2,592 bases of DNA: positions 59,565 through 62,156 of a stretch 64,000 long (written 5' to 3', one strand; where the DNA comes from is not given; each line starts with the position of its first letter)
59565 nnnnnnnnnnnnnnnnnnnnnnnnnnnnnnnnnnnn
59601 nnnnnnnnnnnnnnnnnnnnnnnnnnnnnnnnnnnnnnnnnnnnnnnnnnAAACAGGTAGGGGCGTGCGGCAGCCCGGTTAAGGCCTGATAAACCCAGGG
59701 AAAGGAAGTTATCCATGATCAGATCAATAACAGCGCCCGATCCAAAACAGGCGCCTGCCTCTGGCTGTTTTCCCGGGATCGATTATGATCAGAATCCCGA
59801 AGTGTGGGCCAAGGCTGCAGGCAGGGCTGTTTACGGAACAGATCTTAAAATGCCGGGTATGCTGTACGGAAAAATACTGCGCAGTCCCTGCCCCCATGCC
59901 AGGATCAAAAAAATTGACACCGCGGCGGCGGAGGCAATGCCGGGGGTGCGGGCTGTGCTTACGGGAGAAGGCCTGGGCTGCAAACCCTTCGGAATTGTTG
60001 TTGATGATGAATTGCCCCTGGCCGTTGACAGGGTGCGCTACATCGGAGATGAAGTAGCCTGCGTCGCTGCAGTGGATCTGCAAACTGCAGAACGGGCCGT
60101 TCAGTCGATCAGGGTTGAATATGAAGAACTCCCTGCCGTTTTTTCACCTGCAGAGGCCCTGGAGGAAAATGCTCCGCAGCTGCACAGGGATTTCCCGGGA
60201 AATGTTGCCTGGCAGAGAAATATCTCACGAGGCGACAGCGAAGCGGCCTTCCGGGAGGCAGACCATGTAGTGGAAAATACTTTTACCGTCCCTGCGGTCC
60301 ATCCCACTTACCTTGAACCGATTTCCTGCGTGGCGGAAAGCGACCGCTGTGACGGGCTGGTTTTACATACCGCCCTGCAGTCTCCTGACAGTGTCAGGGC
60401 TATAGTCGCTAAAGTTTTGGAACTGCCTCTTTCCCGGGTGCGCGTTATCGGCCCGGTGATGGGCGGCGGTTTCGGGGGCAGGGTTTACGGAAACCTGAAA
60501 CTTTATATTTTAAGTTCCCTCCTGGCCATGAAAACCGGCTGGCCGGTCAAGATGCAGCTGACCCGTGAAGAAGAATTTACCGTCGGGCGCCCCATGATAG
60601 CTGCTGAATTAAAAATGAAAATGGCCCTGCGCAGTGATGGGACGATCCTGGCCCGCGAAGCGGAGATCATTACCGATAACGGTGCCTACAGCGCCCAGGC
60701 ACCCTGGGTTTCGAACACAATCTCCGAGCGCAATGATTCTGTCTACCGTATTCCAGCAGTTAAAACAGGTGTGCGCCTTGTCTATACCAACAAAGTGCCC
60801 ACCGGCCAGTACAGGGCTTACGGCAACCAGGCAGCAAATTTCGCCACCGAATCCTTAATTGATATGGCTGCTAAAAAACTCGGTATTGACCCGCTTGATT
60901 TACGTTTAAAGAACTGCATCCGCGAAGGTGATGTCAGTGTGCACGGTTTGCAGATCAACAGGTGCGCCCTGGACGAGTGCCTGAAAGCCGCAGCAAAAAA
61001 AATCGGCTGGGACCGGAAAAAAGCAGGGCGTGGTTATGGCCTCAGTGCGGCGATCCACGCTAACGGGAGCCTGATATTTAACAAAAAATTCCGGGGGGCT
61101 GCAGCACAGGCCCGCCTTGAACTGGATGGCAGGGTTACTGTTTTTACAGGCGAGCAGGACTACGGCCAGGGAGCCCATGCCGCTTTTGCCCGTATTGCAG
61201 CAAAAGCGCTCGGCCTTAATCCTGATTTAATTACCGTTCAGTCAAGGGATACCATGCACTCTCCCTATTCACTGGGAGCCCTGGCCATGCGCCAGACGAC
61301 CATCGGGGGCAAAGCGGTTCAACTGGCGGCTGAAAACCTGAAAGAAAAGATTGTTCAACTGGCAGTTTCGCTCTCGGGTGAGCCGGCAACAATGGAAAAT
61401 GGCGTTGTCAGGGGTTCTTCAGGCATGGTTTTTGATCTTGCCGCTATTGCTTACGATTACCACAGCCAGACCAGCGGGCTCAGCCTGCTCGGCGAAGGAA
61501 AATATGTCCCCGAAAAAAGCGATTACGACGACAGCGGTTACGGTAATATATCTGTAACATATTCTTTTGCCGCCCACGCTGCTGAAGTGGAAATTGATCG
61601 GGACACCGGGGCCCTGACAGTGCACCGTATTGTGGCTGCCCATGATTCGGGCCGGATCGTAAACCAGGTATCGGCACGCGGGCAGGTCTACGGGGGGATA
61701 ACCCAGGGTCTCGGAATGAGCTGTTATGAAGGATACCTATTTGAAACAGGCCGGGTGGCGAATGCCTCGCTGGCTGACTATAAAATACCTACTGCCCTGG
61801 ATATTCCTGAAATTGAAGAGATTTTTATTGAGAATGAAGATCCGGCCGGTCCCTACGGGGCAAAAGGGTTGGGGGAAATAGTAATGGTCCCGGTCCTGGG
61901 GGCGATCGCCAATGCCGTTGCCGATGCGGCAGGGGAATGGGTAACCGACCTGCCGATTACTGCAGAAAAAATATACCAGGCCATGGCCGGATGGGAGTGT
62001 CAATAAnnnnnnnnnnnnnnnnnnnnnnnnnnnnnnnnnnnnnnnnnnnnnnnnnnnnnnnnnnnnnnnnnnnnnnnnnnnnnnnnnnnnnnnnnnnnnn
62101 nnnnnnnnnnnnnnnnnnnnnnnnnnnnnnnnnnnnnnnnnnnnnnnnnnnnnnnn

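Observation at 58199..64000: Operon in which two non-Pyl MttB-family methyltransferases flank a three-subunit XDH-family molybdenum hydroxylase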

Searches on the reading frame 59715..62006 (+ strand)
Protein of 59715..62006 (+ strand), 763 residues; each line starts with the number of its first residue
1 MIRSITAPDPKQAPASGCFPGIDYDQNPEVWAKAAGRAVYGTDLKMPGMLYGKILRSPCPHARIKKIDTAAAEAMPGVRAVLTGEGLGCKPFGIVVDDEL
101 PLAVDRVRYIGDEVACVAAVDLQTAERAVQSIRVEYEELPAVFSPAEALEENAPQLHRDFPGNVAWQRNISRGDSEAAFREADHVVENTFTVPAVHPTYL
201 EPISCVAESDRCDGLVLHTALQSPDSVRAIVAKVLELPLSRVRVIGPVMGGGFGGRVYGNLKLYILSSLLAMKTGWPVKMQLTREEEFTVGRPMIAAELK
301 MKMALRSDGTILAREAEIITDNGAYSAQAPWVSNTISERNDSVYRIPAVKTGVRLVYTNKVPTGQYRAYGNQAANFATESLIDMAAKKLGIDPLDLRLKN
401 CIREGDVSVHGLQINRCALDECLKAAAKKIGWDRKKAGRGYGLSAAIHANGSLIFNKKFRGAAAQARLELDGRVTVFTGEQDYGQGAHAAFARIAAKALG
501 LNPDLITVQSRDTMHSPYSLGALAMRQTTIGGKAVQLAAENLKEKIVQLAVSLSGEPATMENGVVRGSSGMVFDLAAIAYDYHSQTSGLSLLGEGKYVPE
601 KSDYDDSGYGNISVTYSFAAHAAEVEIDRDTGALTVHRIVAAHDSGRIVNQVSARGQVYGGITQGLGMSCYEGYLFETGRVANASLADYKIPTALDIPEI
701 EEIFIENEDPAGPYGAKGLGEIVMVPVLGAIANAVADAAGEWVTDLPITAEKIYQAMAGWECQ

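Call 8: search_protein_families(library=pfam, proteins=[window:59715-62006:+])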
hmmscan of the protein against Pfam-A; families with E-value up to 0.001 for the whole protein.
window:59715-62006:+ (763 aa): 3 families
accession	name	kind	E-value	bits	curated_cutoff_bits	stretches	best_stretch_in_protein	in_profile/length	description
PF02738.23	MoCoBD_1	-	1.2e-71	241.1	27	1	157-401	2-244/244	Molybdopterin cofactor-binding domain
PF20256.3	MoCoBD_2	-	1.2e-65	222.3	27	1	434-698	19-283/283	Molybdopterin cofactor-binding domain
PF01315.27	Ald_Xan_dh_C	-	1.9e-29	102.6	31.3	1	36-140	2-110/110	Aldehyde oxidase and xanthine dehydrogenase, a/b hammerhead domain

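Call 13: search_protein_families(library=ncbifam, proteins=[window:59715-62006:+], max_evalue=1e-10)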
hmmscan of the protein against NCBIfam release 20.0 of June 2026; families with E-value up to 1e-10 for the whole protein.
window:59715-62006:+ (763 aa): 13 families
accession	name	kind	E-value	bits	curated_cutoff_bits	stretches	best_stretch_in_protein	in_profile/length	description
TIGR03194.1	4hydrxCoA_A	equivalog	3.3e-166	554.8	994.55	1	33-756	9-745/746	4-hydroxybenzoyl-CoA reductase subunit alpha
NF043082.1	XdhA_XDHase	equivalog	1.5e-157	526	780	1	31-757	11-752/758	xanthine dehydrogenase subunit XdhA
NF007426.0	PRK09970.1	equivalog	3.8e-149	498.1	916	1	31-756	16-754/761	xanthine dehydrogenase molybdenum-binding subunit XdhA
TIGR03196.1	pucD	equivalog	2.6e-136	456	783.65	1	28-753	10-754/763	xanthine dehydrogenase subunit D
TIGR03311.1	Se_dep_XDH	equivalog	3e-113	379.6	830.45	1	30-749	171-842/848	selenium-dependent xanthine dehydrogenase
NF041018.1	glyceraldDH_alpha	equivalog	1.5e-110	370.8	790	1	35-754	17-741/741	glyceraldehyde dehydrogenase subunit alpha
NF045668.1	pterin_aldehy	equivalog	4.6e-102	342.7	1100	1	27-757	181-904/905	molybdopterin-dependent aldehyde oxidoreductase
TIGR02416.1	CO_dehy_Mo_lg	equivalog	3.2e-101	339.7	991.15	2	35-431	7-427/770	aerobic carbon-monoxide dehydrogenase large subunit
NF040766.1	CODH_aero_grp5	exception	9.6e-97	325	950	1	36-755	20-783/785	aerobic carbon-monoxide dehydrogenase large subunit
TIGR03313.1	Se_sel_red_Mo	hypoth_equivalog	1e-88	298.1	1101.9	2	171-757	360-949/951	molybdopterin-dependent oxidoreductase Mo/Fe-S-binding subunit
NF041671.1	peri_hyde_PaoC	equivalog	5.3e-88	296.2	1180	1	32-757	29-731/735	aldehyde oxidoreductase molybdenum-binding subunit PaoC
TIGR02965.1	xanthine_xdhB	equivalog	4e-81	273.3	849.5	1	33-757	13-754/758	xanthine dehydrogenase molybdopterin binding subunit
TIGR02969.1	mam_aldehyde_ox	subfamily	1.9e-45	154.8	1912.3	1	33-754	588-1304/1330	aldehyde oxidase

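Call 14: find_homologous_proteins(query=window:59715-62006:+, max_evalue=1e-50)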
Query window:59715-62006:+ (763 aa): 7479 proteins with E <= 1e-50 among 8000 candidates; the best 120 are listed.
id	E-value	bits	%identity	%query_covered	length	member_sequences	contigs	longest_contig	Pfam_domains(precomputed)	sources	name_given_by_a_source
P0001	0.0e+0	1719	100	100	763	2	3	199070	PF02738.24,PF20256.4,PF01315.28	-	-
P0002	0.0e+0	1353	81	99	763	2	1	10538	PF02738.24,PF20256.4,PF01315.28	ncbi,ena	-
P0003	0.0e+0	1288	77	97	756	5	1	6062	PF02738.24,PF20256.4,PF01315.28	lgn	-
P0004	0.0e+0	1281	76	97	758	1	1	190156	PF02738.24,PF20256.4,PF01315.28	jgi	jgi:CO/xanthine dehydrogenase Mo-binding subunit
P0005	0.0e+0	1279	74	97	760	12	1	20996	PF02738.24,PF20256.4,PF01315.28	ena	-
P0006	0.0e+0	1278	76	97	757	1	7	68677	PF02738.24,PF20256.4,PF01315.28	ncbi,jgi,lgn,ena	-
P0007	0.0e+0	1278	73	99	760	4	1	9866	PF02738.24,PF20256.4,PF01315.28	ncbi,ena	-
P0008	0.0e+0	1278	76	97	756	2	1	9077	PF02738.24,PF20256.4,PF01315.28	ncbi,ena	-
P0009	0.0e+0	1271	75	97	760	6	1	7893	PF02738.24,PF20256.4,PF01315.28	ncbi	-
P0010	0.0e+0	1270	74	97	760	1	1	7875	PF02738.24,PF20256.4,PF01315.28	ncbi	-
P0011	0.0e+0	1266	74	97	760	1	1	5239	PF02738.24,PF20256.4,PF01315.28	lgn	-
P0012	0.0e+0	1261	75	97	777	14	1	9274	PF02738.24,PF20256.4,PF01315.28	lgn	-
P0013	0.0e+0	1260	75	97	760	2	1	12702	PF02738.24,PF20256.4,PF01315.28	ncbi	-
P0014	0.0e+0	1252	73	97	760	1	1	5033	PF02738.24,PF20256.4,PF01315.28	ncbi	-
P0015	0.0e+0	1248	73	97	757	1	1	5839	PF02738.24,PF20256.4,PF01315.28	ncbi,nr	ncbi:MAG: xanthine dehydrogenase family protein molybdopterin-binding subunit [Dethiobacteria bacter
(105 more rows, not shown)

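Call 16: find_related_loci(query=A1, collection=genome_contigs, flank=10000)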
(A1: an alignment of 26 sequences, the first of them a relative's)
Query A1 (763 aa) in genome_contigs; peptide patterns used: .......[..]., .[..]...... (x = any residue, [..] = any of these).
95 stretches matched a pattern; 66 encode a relative of the query (tblastn E <= 1e-3); 64 distinct loci.
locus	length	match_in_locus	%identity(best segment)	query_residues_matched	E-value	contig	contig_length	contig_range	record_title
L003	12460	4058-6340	73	3-763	0e+0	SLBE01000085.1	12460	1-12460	MAG: Syntrophomonadaceae bacterium isolate CSSed162cmB_433 CSSed16-2cmB-16700, whole genome shotgun sequence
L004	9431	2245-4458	75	26-763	0e+0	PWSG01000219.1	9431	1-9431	MAG: Syntrophomonadaceae bacterium isolate CSSed11_134 CS-Sed11-C12777, whole genome shotgun sequence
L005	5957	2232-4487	73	11-763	0e+0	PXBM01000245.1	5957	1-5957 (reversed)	MAG: Syntrophomonadaceae bacterium isolate T3Sed10_25 T3-Sed10-C37062, whole genome shotgun sequence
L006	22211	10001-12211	76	26-762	0e+0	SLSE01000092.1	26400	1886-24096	MAG: Syntrophomonadaceae bacterium isolate CSSed165cm_595 CSSed16-5cm-3447, whole genome shotgun sequence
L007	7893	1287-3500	75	26-763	0e+0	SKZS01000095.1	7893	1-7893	MAG: Syntrophomonadaceae bacterium isolate CSSed162cmB_344 CSSed16-2cmB-40035, whole genome shotgun sequence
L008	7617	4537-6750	73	26-763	0e+0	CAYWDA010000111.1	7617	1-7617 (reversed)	MAG TPA_asm: uncultured Syntrophomonadaceae bacterium isolate SRP067234_co1_27 genome assembly, contig: k99_1048046, who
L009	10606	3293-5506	72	26-763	0e+0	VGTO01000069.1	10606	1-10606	MAG: Bacillota bacterium isolate K_DeepCast_150m_m2_056 K_DeepCast_150m_m2_056_Ga0194126_10012745, whole genome shotgun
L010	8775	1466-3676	72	26-762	0e+0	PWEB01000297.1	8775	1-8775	MAG: Syntrophomonadaceae bacterium isolate T1Sed10_93 T1-Sed10-C9629, whole genome shotgun sequence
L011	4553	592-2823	71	19-762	0e+0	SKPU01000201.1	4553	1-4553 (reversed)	MAG: Syntrophomonadaceae bacterium isolate CSSed162cmA_393 CSSed16-2cmA-102333, whole genome shotgun sequence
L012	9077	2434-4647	76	26-763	0e+0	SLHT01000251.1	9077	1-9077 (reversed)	MAG: Syntrophomonadaceae bacterium isolate CSSed165cm_165 CSSed16-5cm-31276, whole genome shotgun sequence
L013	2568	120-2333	71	26-763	0e+0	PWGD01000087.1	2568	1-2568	MAG: Syntrophomonadaceae bacterium isolate T1Sed10_2 T1-Sed10-C59045, whole genome shotgun sequence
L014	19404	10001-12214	72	26-763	0e+0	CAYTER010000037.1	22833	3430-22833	MAG TPA_asm: uncultured Syntrophomonadaceae bacterium isolate binchicken_co168_36 genome assembly, contig: NODE_3985_len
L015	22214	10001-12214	71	26-763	0e+0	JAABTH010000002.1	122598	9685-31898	MAG: Bacillota bacterium isolate S22.Bin020 Scaffold_1_3, whole genome shotgun sequence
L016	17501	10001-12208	69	28-763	0e+0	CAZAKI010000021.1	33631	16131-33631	MAG TPA_asm: uncultured Syntrophomonadaceae bacterium isolate binchicken_co334_126 genome assembly, contig: NODE_2097_le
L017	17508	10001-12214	70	26-763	0e+0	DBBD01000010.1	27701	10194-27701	MAG TPA_asm: Firmicutes bacterium UBA993 UBA993_contig_662, whole genome shotgun sequence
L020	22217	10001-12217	70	19-757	0e+0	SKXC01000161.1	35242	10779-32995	MAG: Syntrophomonadaceae bacterium isolate CSSed162cmB_227 CSSed16-2cmB-1493, whole genome shotgun sequence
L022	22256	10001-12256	70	11-762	0e+0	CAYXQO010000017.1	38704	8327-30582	MAG TPA_asm: uncultured Syntrophomonadaceae bacterium isolate binchicken_co32_351 genome assembly, contig: NODE_1184_len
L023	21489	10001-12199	69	26-758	0e+0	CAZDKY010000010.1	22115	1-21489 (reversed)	MAG TPA_asm: uncultured Syntrophomonadaceae bacterium isolate SRP067234_co1_353 genome assembly, contig: k99_73557, whol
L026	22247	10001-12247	68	11-759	0e+0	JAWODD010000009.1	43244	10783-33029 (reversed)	MAG: Bacillota bacterium isolate BLK5-2.bin.114 k191_623601, whole genome shotgun sequence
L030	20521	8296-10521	68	21-762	0e+0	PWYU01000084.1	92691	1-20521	MAG: Syntrophomonadaceae bacterium isolate T3Sed10_148R1 T3-Sed10-C93, whole genome shotgun sequence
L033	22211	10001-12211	64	26-762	0e+0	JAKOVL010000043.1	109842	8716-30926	MAG: Bacillota bacterium isolate JPNG_maxbin.054 k201_444378, whole genome shotgun sequence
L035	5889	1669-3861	50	29-757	0e+0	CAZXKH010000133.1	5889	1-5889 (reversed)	MAG TPA_asm: uncultured Clostridia bacterium isolate binchicken_co32_411 genome assembly, contig: NODE_24723_length_5889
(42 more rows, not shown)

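Call 24: search_solved_structures(query=window:59715-62006:+, max_evalue=1e-30)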
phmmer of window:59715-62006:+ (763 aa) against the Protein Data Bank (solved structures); distinct sequences matched with E-value up to 1e-30: 40.
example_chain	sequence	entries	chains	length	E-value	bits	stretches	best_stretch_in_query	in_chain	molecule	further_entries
1rm6_A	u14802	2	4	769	3.2e-118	399.2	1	33-757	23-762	4-hydroxybenzoyl-CoA reductase alpha subunit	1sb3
8uem_A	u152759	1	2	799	1.3e-87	298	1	35-759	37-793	Carbon monoxide dehydrogenase (Large chain), CoxL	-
7dqx_A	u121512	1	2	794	4.1e-85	289.7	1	35-759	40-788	6-hydroxypseudooxynicotine dehydrogenase complex subunit gamma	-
1t3q_B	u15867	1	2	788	4.1e-83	283.1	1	35-757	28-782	quinoline 2-oxidoreductase large subunit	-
1ffu_B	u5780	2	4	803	5.9e-81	276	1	35-757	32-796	CUTL, MOLYBDOPROTEIN OF CARBON MONOXIDE DEHYDROGENASE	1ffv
1zxi_B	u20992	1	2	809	8.4e-79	268.9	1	35-738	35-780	Carbon monoxide dehydrogenase large chain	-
1n5w_B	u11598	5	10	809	8.6e-79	268.8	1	35-738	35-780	Carbon monoxide dehydrogenase large chain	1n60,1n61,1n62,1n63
4zoh_A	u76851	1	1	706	2.8e-75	257.2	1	35-753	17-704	Putative oxidoreductase molybdopterin-binding subunit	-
1sij_A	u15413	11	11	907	8.5e-73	249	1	13-543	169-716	Aldehyde oxidoreductase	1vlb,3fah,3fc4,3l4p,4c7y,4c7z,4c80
3hrd_A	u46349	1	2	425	8.8e-65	222.5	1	32-429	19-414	Nicotinate dehydrogenase large molybdopterin subunit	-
5g5h_C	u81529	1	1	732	1.9e-64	221.4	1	36-755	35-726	Aldehyde oxidoreductase molybdenum-binding subunit PaoC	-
5g5g_C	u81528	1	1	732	3.3e-64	220.6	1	36-755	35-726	PUTATIVE XANTHINE DEHYDROGENASE YAGS FAD-BINDING SUBUNIT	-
1dgj_A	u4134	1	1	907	1.1e-60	209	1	14-544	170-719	ALDEHYDE OXIDOREDUCTASE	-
5y6q_C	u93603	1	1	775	5.1e-57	196.9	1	6-753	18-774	Aldehyde oxidase large subunit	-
3sr6_C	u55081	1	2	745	3.1e-55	191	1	33-724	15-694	Xanthine dehydrogenase/oxidase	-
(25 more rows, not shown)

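Call 29: search_protein_families(library=pfam, proteins=[L022:8798-9946:+, L023:8478-9818:+, L020:2951-3931:+, L022:18618-19454:+, L022:1190-2134:-, L022:2318-2965:-, L022:3963-4676:-, L033:1678-4041:+, L033:15364-16167:+, L035:818-1630:+], max_evalue=0.00001)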
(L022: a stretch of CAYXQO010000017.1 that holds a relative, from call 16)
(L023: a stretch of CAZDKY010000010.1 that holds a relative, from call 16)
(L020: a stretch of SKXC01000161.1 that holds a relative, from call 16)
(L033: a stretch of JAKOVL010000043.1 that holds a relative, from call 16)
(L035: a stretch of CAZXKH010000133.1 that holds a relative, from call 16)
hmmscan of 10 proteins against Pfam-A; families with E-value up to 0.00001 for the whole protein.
L022:8798-9946:+ (382 aa): 1 family
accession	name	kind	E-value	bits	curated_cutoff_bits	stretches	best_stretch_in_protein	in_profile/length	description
PF01208.23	URO-D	-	2.5e-23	83.1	23.9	1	180-376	140-340/346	Uroporphyrinogen decarboxylase (URO-D)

L023:8478-9818:+ (446 aa): 2 families
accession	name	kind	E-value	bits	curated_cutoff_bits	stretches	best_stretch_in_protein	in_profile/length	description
PF03972.19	MmgE_PrpD_N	-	9.4e-44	149.9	32.1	1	14-237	5-228/244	MmgE/PrpD N-terminal domain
PF19305.4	MmgE_PrpD_C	-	1.2e-24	87.5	32.1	1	261-418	1-157/173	MmgE/PrpD C-terminal domain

L020:2951-3931:+ (326 aa): 1 family
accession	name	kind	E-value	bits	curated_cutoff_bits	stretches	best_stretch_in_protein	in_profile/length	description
PF01208.23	URO-D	-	1.2e-30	107.1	23.9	1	131-320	159-346/346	Uroporphyrinogen decarboxylase (URO-D)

L022:18618-19454:+ (278 aa): 6 families
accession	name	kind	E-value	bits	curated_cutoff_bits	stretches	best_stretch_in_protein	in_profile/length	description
PF01614.24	IclR_C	-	1.8e-53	181.1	24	1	99-270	6-174/174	Bacterial transcriptional regulator IclR C-terminal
PF09339.16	HTH_IclR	-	2.9e-17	62.6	22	1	27-77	1-51/52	IclR helix-turn-helix domain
PF12802.13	MarR_2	-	7.3e-07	29.7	27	1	32-78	8-54/61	MarR family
PF25213.1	HVO_A0261_N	-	1.7e-06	28.2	35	1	21-84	3-62/86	HVO_A0261 N-terminal domain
PF25212.1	HVO_A0114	-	1.9e-06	28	27.6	1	30-83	23-75/84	HVO_A0114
PF08100.18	Dimerisation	-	4.3e-06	26.9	25.6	1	32-80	28-76/93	O-methyltransferase dimerisation domain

L022:1190-2134:- (314 aa): 1 family
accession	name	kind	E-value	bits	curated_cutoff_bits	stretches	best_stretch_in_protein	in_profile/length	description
PF04069.17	OpuAC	-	1e-48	166.7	21.2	1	38-306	2-255/257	Substrate binding domain of ABC-type glycine betaine transport system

L022:2318-2965:- (215 aa): 1 family
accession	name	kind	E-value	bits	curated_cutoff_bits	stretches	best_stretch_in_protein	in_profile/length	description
PF00528.27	BPD_transp_1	-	6.8e-25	88.3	26.4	1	39-205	2-179/184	Binding-protein-dependent transport system inner membrane component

L022:3963-4676:- (237 aa): 1 family
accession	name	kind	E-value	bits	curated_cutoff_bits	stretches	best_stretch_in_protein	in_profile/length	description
PF00528.27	BPD_transp_1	-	1.4e-17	64.4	26.4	1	58-226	4-183/184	Binding-protein-dependent transport system inner membrane component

L033:1678-4041:+ (787 aa): 4 families
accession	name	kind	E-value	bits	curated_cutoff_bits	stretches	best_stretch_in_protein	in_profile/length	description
PF02129.25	Peptidase_S15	-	5.3e-70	236.5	23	1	137-389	1-262/262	X-Pro dipeptidyl-peptidase (S15 family)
PF08530.16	PepX_C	-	2.3e-39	136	22.5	1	418-634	1-198/217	X-Pro dipeptidyl-peptidase C-terminal non-catalytic domain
PF00561.26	Abhydrolase_1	-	4.1e-08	33.6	25.8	1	178-270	19-103/245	alpha/beta hydrolase fold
PF12146.15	Hydrolase_4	-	3.9e-06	26.8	27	1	180-262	25-107/239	Serine aminopeptidase, S33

L033:15364-16167:+ (267 aa): 2 families
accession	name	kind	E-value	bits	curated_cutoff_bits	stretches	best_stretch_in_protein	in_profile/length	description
PF00809.28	Pterin_bind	-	1.3e-24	87.6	25.5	1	17-229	13-243/244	Pterin binding enzyme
PF03599.22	CdhD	-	4.5e-06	26.1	24.8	1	53-127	81-153/387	CO dehydrogenase/acetyl-CoA synthase delta subunit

L035:818-1630:+ (270 aa): 0 families

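Call 46: search_protein_families(library=ncbifam, proteins=[L022:8798-9946:+], max_evalue=1e-8)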
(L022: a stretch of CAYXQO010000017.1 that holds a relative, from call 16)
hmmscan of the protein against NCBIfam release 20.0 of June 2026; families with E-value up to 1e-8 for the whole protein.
L022:8798-9946:+ (382 aa): 3 families
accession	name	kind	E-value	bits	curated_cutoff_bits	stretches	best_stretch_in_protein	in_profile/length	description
NF004889.0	PRK06252.1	subfamily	4e-18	65.5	244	1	167-376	131-330/340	methylcobalamin:coenzyme M methyltransferase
TIGR01463.1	mtaA_cmuA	subfamily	4.5e-13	49.2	235.4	1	181-375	142-331/340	MtaA/CmuA family methyltransferase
NF041608.1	methylcob_mtaseMtbA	equivalog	1.4e-10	40.8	600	1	195-375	156-330/339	methylcobamide:CoM methyltransferase MtbA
